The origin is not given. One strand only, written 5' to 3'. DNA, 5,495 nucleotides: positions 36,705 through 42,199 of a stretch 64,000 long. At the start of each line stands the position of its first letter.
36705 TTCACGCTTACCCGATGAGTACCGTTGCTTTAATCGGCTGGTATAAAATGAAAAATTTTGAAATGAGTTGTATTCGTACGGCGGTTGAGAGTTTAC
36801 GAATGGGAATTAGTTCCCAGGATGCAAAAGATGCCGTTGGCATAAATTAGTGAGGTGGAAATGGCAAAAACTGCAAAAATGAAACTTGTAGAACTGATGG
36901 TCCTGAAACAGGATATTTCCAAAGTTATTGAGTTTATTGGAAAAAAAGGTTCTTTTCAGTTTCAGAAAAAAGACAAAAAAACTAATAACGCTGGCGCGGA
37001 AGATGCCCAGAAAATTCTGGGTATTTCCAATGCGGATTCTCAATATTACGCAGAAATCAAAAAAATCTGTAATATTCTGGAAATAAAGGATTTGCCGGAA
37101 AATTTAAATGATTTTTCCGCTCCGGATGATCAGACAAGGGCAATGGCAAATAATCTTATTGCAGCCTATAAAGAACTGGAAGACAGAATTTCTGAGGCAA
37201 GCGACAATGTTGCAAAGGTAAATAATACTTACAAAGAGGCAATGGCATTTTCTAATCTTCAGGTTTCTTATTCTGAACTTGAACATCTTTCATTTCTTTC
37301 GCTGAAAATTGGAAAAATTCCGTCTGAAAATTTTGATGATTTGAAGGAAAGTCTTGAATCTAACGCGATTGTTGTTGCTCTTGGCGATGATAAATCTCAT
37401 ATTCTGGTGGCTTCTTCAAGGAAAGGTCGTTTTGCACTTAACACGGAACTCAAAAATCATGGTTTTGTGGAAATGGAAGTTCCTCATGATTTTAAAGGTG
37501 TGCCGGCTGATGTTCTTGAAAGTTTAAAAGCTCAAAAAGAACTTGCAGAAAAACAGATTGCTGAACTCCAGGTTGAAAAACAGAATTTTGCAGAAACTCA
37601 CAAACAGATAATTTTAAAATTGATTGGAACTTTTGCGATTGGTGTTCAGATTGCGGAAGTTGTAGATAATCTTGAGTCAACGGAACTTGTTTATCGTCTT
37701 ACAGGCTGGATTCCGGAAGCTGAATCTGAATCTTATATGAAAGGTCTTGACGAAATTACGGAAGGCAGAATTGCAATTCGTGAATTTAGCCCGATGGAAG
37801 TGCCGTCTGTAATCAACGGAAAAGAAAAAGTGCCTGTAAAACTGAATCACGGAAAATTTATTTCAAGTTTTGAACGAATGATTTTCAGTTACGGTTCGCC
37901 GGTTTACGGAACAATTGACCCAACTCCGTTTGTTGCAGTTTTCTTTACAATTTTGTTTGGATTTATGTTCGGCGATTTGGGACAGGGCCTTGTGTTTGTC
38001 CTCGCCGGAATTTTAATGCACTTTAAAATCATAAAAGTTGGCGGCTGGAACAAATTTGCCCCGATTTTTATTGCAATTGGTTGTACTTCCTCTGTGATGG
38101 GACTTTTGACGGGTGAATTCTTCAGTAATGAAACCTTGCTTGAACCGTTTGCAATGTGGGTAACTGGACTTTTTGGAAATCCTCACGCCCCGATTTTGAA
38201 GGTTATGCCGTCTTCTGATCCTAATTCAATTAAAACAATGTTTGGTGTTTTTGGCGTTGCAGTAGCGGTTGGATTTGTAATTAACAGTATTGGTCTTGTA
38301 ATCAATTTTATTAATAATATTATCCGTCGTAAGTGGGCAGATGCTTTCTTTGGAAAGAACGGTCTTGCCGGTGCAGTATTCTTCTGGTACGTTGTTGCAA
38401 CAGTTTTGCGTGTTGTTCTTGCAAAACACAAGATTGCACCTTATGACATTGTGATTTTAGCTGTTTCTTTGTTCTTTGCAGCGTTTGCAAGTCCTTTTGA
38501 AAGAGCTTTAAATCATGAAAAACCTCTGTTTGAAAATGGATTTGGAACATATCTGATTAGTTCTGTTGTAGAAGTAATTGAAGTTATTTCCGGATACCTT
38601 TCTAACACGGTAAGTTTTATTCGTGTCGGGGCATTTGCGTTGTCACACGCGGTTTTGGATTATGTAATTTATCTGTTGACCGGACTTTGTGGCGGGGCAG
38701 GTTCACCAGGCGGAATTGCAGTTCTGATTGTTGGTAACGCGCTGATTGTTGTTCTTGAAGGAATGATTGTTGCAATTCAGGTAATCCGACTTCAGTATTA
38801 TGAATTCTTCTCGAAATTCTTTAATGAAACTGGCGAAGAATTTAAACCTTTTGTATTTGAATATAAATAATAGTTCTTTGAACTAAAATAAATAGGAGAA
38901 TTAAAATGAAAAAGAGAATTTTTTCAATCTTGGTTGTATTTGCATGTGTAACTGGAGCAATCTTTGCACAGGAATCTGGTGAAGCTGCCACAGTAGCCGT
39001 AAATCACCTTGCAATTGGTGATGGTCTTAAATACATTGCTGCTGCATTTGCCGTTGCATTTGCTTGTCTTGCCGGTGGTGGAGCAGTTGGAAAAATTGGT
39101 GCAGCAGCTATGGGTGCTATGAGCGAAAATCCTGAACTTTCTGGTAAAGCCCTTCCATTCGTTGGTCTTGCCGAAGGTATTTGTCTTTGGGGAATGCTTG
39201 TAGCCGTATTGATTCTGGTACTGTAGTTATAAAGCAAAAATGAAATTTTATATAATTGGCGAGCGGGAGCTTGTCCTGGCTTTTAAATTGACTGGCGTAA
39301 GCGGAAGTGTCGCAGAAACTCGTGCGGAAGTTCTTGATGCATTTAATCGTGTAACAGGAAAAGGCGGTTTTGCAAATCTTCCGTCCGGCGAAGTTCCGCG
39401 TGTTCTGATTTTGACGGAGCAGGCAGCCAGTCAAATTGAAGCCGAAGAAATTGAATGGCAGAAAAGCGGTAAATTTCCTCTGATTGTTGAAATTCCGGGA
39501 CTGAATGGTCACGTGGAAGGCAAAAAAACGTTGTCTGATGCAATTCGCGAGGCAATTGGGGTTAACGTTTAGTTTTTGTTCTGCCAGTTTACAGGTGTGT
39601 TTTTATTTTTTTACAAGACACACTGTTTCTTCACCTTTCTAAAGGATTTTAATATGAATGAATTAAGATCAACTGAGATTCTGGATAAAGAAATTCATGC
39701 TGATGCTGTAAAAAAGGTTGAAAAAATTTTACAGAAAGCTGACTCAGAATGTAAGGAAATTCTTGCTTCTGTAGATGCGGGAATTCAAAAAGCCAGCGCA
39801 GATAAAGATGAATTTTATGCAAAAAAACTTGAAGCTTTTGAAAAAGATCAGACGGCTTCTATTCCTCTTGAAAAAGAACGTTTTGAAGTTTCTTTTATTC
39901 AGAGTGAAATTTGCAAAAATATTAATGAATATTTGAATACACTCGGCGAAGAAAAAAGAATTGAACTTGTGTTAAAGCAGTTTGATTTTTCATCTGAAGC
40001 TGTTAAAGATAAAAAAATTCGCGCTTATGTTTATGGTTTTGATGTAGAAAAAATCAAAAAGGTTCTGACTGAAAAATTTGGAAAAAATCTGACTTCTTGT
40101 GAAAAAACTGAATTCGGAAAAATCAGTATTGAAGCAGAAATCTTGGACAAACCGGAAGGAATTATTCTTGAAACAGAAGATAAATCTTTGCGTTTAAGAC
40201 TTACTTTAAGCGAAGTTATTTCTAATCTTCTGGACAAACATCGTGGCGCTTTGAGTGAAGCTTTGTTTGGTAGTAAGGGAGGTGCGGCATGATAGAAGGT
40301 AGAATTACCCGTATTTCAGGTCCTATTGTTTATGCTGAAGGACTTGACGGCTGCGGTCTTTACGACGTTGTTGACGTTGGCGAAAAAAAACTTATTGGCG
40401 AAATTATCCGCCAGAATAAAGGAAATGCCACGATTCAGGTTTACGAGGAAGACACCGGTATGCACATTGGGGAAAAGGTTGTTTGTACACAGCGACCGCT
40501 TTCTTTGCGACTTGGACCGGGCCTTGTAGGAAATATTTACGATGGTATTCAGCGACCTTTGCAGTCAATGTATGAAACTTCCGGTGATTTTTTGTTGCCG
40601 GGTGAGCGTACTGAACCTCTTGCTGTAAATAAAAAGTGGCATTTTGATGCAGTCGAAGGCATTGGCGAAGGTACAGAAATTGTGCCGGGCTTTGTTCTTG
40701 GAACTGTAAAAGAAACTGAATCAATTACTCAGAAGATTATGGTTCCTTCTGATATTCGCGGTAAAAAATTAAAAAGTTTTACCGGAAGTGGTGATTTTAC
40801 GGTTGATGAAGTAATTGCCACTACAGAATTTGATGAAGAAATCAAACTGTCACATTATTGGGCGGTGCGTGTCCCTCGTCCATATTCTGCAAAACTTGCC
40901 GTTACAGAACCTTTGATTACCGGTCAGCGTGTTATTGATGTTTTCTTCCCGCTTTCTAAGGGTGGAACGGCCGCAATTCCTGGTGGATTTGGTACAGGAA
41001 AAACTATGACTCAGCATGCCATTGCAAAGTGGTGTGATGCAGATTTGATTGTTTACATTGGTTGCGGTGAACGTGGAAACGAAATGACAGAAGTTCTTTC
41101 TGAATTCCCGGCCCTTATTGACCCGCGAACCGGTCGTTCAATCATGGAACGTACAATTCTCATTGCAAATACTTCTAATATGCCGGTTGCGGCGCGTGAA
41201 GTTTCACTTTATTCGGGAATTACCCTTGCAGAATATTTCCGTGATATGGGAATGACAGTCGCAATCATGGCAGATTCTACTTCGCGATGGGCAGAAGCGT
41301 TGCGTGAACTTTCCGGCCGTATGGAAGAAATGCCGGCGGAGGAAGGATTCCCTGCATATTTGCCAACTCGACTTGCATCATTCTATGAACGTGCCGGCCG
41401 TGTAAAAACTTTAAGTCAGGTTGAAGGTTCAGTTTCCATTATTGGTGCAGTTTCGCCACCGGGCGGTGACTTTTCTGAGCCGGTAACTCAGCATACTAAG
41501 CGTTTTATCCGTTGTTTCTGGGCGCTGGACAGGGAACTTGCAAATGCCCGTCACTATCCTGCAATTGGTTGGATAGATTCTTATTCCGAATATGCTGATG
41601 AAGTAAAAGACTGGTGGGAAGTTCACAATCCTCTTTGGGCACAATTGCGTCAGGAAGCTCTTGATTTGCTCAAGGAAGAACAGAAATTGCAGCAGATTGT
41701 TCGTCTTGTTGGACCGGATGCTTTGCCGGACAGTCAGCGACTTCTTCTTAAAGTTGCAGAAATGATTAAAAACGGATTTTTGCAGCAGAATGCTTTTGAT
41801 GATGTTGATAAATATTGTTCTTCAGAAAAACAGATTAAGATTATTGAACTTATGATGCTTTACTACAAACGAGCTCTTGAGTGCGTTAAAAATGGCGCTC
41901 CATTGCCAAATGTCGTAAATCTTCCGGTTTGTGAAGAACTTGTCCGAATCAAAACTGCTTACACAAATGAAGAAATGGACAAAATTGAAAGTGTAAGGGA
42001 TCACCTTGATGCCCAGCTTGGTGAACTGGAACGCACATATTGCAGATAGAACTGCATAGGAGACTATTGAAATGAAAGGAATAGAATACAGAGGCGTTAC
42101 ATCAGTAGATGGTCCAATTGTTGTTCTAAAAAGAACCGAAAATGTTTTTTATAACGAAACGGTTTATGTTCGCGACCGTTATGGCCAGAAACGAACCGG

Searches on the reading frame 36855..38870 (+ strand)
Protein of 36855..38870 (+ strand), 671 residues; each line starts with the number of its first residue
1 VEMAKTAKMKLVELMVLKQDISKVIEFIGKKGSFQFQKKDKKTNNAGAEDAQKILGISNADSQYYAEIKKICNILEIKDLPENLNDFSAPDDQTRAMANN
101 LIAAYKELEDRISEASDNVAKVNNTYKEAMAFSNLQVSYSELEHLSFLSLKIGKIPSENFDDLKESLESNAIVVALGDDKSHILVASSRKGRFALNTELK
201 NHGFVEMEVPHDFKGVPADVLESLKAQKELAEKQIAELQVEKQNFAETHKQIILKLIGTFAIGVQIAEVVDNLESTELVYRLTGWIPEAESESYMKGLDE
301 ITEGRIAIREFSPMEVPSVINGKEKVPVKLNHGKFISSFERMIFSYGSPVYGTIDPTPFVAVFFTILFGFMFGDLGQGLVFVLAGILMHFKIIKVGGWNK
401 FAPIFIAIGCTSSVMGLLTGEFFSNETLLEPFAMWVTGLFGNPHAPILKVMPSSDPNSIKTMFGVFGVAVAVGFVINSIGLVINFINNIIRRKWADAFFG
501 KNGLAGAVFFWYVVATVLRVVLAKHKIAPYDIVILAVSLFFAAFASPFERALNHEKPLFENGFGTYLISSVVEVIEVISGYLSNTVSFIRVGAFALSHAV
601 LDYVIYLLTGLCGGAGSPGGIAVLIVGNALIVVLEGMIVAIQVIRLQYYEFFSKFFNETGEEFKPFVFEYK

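Call 83: search_protein_families(library=pfam, proteins=[window:36855-38870:+], max_evalue=0.0001)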
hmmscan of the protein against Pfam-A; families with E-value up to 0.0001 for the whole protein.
window:36855-38870:+ (671 aa): 1 family
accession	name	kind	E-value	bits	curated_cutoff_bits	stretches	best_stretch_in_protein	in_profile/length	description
PF01496.24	V_ATPase_I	-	4.1e-28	98.3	30.7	2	272-392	301-417/815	V-type ATPase 116kDa subunit family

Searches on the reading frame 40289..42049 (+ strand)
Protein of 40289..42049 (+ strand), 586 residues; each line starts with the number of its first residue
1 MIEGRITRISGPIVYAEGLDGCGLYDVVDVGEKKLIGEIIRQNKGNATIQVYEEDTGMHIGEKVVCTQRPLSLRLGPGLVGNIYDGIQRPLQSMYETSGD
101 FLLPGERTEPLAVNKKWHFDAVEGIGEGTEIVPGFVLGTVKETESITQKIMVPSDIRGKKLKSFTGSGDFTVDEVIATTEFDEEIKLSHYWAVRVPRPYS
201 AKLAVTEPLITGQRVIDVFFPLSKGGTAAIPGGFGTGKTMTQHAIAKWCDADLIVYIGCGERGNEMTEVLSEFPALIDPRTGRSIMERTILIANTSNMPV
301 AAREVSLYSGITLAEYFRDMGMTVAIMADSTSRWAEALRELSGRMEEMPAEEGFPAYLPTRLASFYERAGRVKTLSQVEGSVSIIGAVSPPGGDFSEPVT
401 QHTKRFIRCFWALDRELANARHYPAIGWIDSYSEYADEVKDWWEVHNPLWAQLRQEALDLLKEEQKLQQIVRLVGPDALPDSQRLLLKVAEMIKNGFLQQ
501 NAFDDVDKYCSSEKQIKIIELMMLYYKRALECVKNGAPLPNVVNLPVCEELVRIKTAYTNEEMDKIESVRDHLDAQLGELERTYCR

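Call 83: search_protein_families(library=pfam, proteins=[window:40289-42049:+], max_evalue=0.0001)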
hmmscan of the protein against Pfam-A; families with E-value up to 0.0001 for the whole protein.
window:40289-42049:+ (586 aa): 4 families
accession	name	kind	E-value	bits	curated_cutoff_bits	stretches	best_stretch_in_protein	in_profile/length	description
PF00006.31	ATP-synt_ab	-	1.9e-73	247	29.5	1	212-433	1-213/213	ATP synthase alpha/beta family, nucleotide-binding domain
PF22919.1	ATP-synt_VA_C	-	5.1e-24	84.7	24.7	1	444-536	6-95/101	C-terminal domain of V and A type ATP synthase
PF16886.11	ATP-synt_ab_Xtn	-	5.4e-20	71.4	25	1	109-194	2-88/88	ATPsynthase alpha/beta subunit barrel-sandwich domain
PF02874.29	ATP-synt_ab_N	-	1.6e-11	45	20.9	1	6-67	1-68/69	ATP synthase alpha/beta family, beta-barrel domain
